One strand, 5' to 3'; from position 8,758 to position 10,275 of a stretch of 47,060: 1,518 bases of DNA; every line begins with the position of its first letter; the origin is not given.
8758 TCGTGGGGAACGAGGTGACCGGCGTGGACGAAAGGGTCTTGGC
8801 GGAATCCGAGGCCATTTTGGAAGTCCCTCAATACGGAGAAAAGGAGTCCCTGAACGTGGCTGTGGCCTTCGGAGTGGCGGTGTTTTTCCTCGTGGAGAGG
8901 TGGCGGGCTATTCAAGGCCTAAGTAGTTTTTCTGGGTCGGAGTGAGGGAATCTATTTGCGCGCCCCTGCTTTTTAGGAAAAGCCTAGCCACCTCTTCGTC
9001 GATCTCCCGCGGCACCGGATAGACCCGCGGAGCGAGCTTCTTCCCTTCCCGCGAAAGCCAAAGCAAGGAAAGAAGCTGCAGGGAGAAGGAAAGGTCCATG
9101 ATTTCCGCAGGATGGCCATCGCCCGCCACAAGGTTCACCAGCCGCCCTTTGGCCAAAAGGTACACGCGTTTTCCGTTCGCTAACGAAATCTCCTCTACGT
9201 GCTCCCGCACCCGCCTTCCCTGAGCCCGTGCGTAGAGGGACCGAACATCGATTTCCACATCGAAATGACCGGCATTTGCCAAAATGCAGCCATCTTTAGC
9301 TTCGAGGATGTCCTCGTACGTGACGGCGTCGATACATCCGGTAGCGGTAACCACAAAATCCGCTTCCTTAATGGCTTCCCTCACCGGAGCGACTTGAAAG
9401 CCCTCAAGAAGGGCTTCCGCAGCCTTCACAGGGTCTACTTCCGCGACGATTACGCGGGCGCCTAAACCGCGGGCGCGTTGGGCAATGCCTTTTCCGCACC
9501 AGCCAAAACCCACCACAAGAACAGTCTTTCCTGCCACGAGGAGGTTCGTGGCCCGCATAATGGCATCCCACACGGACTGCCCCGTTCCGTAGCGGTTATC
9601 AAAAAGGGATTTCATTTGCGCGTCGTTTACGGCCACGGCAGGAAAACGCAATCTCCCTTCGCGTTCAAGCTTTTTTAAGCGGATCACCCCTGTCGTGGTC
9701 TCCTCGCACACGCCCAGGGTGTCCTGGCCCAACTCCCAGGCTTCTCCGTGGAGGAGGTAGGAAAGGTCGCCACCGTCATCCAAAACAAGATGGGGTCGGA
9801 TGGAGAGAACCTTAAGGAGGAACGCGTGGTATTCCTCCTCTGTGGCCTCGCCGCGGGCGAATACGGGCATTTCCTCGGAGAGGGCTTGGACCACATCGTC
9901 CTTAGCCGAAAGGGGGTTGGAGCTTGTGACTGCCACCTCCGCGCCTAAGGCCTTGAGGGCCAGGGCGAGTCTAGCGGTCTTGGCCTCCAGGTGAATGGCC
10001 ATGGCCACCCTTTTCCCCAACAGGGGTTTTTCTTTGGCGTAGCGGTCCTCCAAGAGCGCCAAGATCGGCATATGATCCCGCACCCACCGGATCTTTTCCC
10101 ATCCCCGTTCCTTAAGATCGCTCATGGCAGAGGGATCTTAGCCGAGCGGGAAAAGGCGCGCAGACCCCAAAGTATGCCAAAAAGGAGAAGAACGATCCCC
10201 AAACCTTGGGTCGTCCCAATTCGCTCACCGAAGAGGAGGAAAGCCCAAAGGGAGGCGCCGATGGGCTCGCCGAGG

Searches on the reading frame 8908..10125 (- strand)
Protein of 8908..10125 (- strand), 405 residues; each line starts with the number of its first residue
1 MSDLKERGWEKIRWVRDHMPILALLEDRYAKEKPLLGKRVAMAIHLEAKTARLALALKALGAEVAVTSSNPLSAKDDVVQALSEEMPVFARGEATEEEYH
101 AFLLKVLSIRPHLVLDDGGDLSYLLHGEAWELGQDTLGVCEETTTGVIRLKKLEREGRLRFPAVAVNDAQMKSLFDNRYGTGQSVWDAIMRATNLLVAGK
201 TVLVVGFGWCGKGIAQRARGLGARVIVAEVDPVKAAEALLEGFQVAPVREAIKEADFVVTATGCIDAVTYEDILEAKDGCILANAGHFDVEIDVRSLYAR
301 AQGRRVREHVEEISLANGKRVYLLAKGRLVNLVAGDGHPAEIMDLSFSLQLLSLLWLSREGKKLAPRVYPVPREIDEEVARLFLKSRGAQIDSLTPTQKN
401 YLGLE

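Call 5: search_protein_families(library=pfam, proteins=[window:8908-10125:-])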
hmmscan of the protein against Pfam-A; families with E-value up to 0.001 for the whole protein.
window:8908-10125:- (405 aa): 5 families
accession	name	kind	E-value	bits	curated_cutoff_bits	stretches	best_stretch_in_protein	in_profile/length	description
PF05221.23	AdoHcyase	-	3.9e-52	177.7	25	2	134-404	178-287/299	S-adenosyl-L-homocysteine hydrolase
PF00670.27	AdoHcyase_NAD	-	4.3e-52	176.9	27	1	177-335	1-160/162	S-adenosyl-L-homocysteine hydrolase, NAD binding domain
PF02826.25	2-Hacid_dh_C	-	2e-10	40.8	25.1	1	186-284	23-125/178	D-isomer specific 2-hydroxyacid dehydrogenase, NAD binding domain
PF07991.19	KARI_N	-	2.2e-07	31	20.6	1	197-262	2-68/165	Acetohydroxy acid isomeroreductase, NADPH-binding domain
PF03807.23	F420_oxidored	-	0.0002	22.4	21.6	1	202-262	2-67/94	NADP oxidoreductase coenzyme F420-dependent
